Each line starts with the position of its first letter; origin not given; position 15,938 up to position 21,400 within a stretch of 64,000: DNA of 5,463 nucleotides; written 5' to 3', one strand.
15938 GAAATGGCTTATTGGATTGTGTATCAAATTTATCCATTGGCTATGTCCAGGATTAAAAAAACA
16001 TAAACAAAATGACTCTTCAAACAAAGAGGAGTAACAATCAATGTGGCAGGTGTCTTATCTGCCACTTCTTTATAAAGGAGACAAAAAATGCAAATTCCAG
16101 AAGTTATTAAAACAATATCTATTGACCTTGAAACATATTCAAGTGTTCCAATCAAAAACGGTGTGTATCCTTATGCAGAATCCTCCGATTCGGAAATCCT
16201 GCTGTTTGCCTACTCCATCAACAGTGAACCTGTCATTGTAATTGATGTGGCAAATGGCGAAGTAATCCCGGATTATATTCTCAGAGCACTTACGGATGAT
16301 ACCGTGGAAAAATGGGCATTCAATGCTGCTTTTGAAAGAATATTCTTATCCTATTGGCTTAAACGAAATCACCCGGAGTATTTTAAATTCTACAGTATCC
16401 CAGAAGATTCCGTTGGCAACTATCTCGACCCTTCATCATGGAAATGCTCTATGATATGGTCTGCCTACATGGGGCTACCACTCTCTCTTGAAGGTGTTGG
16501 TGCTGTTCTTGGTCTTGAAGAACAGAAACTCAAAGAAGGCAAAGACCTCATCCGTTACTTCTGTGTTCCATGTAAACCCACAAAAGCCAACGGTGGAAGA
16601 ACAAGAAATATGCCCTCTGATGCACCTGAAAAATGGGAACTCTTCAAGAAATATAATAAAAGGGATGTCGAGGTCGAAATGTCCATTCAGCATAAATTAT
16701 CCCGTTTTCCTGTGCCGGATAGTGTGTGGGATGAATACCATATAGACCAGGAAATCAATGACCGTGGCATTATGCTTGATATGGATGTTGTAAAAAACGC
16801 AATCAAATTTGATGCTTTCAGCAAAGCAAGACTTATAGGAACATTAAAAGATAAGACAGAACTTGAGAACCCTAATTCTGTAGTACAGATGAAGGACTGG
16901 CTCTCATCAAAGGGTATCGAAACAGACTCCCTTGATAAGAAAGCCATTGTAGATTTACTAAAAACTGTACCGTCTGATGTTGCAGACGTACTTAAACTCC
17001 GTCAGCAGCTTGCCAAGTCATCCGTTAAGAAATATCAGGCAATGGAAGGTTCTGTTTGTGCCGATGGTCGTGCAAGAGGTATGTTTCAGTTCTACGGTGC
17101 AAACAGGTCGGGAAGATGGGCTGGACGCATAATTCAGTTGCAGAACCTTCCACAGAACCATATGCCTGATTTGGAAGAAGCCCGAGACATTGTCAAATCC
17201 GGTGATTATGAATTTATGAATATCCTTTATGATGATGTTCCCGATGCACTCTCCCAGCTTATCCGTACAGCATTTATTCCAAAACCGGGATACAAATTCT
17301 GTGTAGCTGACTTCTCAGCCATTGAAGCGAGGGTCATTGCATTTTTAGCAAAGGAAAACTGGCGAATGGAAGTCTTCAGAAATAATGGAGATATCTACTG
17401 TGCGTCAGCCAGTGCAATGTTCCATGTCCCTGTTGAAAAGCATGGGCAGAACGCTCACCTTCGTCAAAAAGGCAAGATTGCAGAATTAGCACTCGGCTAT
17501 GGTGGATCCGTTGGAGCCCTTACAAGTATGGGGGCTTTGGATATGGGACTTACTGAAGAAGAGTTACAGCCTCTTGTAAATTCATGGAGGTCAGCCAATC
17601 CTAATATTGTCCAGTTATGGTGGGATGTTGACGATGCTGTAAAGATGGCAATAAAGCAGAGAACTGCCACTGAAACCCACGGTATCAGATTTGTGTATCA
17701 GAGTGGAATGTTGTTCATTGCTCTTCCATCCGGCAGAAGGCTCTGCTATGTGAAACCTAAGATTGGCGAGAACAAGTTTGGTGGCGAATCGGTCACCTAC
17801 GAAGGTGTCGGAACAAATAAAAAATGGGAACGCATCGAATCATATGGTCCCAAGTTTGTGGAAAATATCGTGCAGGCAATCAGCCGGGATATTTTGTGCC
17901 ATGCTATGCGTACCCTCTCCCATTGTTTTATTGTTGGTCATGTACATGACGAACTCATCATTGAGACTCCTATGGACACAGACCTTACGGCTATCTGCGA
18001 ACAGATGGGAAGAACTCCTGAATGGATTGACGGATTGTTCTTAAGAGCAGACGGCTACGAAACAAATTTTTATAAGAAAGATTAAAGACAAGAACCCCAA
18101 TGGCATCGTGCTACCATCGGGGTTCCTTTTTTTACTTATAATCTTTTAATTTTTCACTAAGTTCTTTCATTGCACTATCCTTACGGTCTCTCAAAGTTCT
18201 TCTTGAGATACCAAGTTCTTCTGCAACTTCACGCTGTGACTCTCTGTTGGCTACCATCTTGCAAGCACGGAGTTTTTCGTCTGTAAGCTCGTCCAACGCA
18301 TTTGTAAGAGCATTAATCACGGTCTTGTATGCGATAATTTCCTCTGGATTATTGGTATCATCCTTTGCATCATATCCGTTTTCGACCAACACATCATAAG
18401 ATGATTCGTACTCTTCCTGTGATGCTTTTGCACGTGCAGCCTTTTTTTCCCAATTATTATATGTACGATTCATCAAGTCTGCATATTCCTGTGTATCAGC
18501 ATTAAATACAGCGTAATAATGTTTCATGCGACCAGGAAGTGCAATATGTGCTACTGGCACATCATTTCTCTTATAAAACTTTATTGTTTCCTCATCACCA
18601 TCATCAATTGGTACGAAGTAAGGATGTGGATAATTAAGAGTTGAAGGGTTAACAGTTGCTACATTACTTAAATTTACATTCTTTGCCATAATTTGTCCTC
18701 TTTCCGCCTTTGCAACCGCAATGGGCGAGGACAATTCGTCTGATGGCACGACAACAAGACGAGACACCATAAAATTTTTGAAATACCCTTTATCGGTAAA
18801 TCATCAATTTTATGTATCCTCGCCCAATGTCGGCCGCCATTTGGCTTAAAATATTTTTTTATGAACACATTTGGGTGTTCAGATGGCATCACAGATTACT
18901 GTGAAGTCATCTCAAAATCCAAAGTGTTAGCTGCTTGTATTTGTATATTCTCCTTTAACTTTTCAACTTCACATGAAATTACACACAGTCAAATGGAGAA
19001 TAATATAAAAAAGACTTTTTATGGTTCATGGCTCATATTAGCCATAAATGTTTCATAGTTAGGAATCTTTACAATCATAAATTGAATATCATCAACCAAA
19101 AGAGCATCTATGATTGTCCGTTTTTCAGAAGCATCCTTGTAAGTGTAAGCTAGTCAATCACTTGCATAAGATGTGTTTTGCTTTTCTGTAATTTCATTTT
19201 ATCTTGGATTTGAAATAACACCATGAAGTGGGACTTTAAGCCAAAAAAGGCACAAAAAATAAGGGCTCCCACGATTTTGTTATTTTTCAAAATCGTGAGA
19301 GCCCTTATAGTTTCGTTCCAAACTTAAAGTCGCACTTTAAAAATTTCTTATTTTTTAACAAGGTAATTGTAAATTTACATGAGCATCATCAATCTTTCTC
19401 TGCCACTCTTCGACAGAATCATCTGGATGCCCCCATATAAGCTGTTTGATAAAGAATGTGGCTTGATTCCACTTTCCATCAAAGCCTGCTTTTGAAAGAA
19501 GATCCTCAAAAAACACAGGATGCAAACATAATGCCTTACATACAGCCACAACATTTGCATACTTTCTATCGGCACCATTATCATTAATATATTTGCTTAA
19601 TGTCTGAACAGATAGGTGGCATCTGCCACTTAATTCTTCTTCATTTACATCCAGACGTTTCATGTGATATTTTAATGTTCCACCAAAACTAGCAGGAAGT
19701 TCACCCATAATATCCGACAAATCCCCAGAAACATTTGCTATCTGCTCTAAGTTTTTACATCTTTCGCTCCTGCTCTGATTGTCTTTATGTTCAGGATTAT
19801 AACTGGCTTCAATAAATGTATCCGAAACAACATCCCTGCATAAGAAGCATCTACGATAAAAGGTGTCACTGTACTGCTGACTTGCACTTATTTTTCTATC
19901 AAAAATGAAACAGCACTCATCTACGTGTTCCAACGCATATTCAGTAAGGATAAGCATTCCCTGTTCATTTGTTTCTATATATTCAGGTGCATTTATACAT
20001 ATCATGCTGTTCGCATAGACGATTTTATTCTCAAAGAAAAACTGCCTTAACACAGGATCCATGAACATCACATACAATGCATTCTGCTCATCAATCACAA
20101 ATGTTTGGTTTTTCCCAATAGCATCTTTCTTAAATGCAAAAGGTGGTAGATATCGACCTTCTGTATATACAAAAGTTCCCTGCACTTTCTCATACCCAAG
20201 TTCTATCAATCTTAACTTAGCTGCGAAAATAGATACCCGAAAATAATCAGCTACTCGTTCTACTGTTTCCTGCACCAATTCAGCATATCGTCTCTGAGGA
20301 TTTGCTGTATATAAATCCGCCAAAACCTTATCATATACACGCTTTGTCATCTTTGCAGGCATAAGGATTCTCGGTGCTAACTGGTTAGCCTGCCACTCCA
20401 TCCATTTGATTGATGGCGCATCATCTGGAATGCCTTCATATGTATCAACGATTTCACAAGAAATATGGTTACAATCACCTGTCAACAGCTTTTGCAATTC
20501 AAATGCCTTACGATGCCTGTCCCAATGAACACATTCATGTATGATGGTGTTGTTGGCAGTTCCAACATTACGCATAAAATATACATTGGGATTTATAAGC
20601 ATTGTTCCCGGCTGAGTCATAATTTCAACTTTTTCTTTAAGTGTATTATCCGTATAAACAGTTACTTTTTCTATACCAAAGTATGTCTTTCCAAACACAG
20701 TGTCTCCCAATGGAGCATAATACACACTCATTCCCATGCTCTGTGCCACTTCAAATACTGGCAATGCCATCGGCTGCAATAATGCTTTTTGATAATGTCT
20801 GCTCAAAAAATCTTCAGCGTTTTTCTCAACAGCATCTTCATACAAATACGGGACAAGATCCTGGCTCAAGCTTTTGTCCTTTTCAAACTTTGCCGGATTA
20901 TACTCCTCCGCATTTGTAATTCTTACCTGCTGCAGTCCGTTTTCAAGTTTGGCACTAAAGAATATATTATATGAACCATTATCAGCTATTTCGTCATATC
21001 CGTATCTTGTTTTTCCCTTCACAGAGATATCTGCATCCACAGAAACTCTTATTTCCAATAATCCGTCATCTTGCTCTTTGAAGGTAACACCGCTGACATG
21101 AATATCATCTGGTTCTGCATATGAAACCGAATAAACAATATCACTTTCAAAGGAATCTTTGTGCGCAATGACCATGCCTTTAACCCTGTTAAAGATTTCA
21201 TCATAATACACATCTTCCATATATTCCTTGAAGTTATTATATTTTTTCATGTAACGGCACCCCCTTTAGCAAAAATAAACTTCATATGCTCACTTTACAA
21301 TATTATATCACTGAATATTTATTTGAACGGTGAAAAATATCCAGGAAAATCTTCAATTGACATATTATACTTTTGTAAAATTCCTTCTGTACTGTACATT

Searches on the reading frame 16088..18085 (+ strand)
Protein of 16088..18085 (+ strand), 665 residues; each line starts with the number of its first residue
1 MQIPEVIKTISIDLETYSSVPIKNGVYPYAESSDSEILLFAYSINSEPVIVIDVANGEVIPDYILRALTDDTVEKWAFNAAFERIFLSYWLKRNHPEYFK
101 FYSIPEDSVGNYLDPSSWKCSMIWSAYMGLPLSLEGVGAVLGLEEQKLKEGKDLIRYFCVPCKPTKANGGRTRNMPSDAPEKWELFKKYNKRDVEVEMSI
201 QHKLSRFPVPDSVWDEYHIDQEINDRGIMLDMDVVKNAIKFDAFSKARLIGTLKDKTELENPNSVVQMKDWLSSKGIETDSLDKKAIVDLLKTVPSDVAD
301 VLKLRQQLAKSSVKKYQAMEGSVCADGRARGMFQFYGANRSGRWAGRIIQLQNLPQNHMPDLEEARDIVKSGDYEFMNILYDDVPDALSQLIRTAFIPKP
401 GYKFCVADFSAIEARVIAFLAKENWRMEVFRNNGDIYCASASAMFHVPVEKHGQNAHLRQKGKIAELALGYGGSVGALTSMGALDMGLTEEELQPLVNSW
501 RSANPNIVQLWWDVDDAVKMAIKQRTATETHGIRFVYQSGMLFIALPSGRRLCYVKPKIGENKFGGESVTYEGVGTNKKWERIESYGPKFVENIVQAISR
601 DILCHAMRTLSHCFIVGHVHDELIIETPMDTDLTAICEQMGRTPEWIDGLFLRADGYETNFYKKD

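Call 7: search_protein_families(library=pfam, proteins=[window:16088-18085:+], max_evalue=0.01)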
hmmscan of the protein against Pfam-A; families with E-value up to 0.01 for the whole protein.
window:16088-18085:+ (665 aa): 1 family
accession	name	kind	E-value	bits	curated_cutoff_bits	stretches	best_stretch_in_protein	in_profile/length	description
PF00476.26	DNA_pol_A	-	4.2e-19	69.2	34.3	1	280-630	58-344/381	DNA polymerase family A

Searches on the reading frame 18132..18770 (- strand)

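Call 7: search_protein_families(library=pfam, proteins=[window:18132-18770:-], max_evalue=0.01)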
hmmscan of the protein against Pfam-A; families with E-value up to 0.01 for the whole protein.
window:18132-18770:- (212 aa): 10 families
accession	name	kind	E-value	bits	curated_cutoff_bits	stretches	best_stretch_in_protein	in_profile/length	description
PF13384.12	HTH_23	-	1.3e-05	25.3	24.6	1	164-195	5-36/50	Homeodomain-like domain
PF13518.12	HTH_28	-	8.2e-05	23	25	1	165-196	1-32/52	Helix-turn-helix domain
PF04545.22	Sigma70_r4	-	0.00022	21.1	24.1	1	158-205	1-49/50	Sigma-70, region 4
PF08281.18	Sigma70_r4_2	-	0.00047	20.2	25.7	0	154-196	3-46/54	Sigma-70, region 4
PF02954.25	HTH_8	-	0.00069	19.7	22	1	180-195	22-37/42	Bacterial regulatory protein, Fis family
PF04218.19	CENP-B_N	-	0.0015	18.6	21.2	1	164-198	10-44/53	CENP-B N-terminal DNA-binding domain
PF01381.28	HTH_3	-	0.0017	18.8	23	0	178-194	11-27/55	Helix-turn-helix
PF13022.12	HTH_Tnp_1_2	-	0.0029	18.1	27.9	1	158-194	4-44/122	Helix-turn-helix of insertion element transposase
PF19889.5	DUF6362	-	0.0041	17.9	31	1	145-203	36-97/98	Domain of unknown function (DUF6362)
PF13412.12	HTH_24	-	0.0069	16.4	21.9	0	176-196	17-37/48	Winged helix-turn-helix DNA-binding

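Call 70: search_protein_families(library=padloc, proteins=[window:18132-18770:-], max_evalue=0.001)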
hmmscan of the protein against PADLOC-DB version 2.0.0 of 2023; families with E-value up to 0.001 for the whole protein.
window:18132-18770:- (212 aa): 0 families

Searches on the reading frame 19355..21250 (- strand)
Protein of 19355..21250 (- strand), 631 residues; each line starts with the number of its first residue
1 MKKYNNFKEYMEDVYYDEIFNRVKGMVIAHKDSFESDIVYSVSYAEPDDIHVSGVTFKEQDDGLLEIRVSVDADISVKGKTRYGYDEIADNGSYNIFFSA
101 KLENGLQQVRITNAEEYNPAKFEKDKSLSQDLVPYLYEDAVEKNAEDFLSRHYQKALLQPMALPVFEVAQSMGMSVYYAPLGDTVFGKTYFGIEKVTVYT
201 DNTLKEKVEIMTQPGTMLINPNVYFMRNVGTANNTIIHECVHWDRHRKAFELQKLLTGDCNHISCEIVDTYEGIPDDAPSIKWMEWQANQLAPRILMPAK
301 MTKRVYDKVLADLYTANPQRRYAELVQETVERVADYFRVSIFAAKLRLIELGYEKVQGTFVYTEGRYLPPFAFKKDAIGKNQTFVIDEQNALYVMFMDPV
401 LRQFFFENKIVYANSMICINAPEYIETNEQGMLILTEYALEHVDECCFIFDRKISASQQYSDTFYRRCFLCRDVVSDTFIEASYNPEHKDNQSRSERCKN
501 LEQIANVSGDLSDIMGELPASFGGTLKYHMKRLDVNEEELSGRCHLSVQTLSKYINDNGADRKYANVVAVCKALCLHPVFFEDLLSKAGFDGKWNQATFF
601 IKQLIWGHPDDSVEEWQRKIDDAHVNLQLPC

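Call 7: search_protein_families(library=pfam, proteins=[window:19355-21250:-], max_evalue=0.01)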
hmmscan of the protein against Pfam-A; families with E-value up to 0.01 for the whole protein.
window:19355-21250:- (631 aa): 0 families

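Call 64: search_protein_families(library=phrogs, proteins=[window:19355-21250:-], max_evalue=0.00001)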
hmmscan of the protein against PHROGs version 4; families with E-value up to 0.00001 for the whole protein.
window:19355-21250:- (631 aa): 1 family
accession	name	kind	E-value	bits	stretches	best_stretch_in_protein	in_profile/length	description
phrog_4031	-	unknown function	2.2e-150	503.1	1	1-605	1-603/626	-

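Call 70: search_protein_families(library=padloc, proteins=[window:19355-21250:-], max_evalue=0.001)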
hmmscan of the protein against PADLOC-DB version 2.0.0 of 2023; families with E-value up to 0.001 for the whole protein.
window:19355-21250:- (631 aa): 1 family
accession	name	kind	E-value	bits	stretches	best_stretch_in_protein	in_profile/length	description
PDLC04141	capP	-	5.2e-09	34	1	196-368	33-168/242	capP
